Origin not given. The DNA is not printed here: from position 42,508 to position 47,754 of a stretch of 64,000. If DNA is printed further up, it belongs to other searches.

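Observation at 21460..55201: Mu-like prophage inserted inside cas3, separating HD motifs I-IV from motif V and the helicase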

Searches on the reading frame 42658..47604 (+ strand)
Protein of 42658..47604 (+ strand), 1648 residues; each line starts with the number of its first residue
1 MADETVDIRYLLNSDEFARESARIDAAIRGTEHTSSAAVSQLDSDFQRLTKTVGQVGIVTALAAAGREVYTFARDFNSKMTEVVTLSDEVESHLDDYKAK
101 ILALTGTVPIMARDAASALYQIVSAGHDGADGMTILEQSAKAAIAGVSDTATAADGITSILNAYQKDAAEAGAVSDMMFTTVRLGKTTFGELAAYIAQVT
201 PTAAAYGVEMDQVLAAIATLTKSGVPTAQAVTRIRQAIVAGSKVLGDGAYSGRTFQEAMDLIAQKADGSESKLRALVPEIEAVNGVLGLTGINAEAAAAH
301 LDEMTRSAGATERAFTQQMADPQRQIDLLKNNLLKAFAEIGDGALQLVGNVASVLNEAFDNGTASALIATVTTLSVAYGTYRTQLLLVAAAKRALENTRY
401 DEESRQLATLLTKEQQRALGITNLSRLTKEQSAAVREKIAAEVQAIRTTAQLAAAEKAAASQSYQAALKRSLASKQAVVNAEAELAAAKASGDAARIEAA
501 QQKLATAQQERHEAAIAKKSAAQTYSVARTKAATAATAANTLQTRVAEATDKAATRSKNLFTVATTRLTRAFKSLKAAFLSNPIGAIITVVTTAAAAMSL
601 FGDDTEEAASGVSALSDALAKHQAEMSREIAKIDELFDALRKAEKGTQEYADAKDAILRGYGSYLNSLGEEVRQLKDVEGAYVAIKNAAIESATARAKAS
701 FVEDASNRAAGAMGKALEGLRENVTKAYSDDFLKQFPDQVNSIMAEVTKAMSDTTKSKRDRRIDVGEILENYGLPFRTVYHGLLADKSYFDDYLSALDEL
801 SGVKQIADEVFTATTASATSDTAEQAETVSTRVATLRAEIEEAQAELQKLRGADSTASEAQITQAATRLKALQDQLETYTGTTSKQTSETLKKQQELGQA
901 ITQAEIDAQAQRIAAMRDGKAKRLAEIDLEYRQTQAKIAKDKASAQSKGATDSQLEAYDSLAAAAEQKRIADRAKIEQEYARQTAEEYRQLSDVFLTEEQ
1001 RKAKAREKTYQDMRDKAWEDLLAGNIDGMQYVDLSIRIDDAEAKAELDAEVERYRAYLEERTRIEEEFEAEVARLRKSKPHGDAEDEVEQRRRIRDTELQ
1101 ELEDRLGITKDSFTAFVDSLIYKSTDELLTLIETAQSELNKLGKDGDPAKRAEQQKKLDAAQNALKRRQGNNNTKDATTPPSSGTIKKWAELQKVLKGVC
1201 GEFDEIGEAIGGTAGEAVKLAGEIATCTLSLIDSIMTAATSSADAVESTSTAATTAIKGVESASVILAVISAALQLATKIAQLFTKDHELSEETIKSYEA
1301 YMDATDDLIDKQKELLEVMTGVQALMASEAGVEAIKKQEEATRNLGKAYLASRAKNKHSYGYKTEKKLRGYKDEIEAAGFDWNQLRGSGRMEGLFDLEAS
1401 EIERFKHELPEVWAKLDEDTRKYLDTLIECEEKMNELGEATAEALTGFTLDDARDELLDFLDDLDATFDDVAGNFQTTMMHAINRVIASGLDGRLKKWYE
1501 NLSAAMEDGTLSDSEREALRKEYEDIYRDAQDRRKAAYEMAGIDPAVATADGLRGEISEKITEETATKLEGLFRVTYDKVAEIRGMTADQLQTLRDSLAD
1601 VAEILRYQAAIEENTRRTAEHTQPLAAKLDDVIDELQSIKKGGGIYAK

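Call 19: search_protein_families(library=phrogs, proteins=[window:42658-47604:+], max_evalue=0.001)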
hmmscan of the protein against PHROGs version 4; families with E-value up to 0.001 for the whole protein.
window:42658-47604:+ (1648 aa): 16 families
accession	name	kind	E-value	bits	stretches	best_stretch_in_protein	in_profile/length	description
phrog_9959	-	tail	5e-72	244.1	2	366-889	278-803/1708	tail length tape measure protein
phrog_991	-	tail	5.5e-41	141.2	1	19-364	227-602/1966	tail length tape measure protein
phrog_14295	-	unknown function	1.1e-39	137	1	1039-1641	833-1433/1439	-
phrog_23013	-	tail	2.3e-35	122.6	1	56-376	121-450/1379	tail length tape measure protein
phrog_1533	-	tail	2.4e-28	99.3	1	41-238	214-418/1688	tail length tape measure protein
phrog_1272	-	tail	1.5e-26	93.5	1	34-360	219-570/1606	tail length tape measure protein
phrog_36688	-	tail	2.3e-24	86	1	37-234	33-237/1600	tail length tape measure protein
phrog_4704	-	tail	7e-22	78.8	1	57-238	203-384/625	tail length tape measure protein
phrog_28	-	tail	1.4e-19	71.2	1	22-597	237-670/1228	tail length tape measure protein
phrog_28775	-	tail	1.5e-18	67.2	1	71-365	56-358/1303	tail length tape measure protein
phrog_14441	-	tail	8.6e-16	59.4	1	49-234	54-239/241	tail length tape measure protein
phrog_9696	-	tail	2e-13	50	1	51-240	59-248/1415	tail length tape measure protein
phrog_5218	-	unknown function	2.2e-12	47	1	14-320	165-454/1599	-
phrog_5493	-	tail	8.9e-09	35.2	1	24-239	23-236/1102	tail length tape measure protein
phrog_167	-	tail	9.4e-05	21.3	1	33-608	245-725/1555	tail length tape measure protein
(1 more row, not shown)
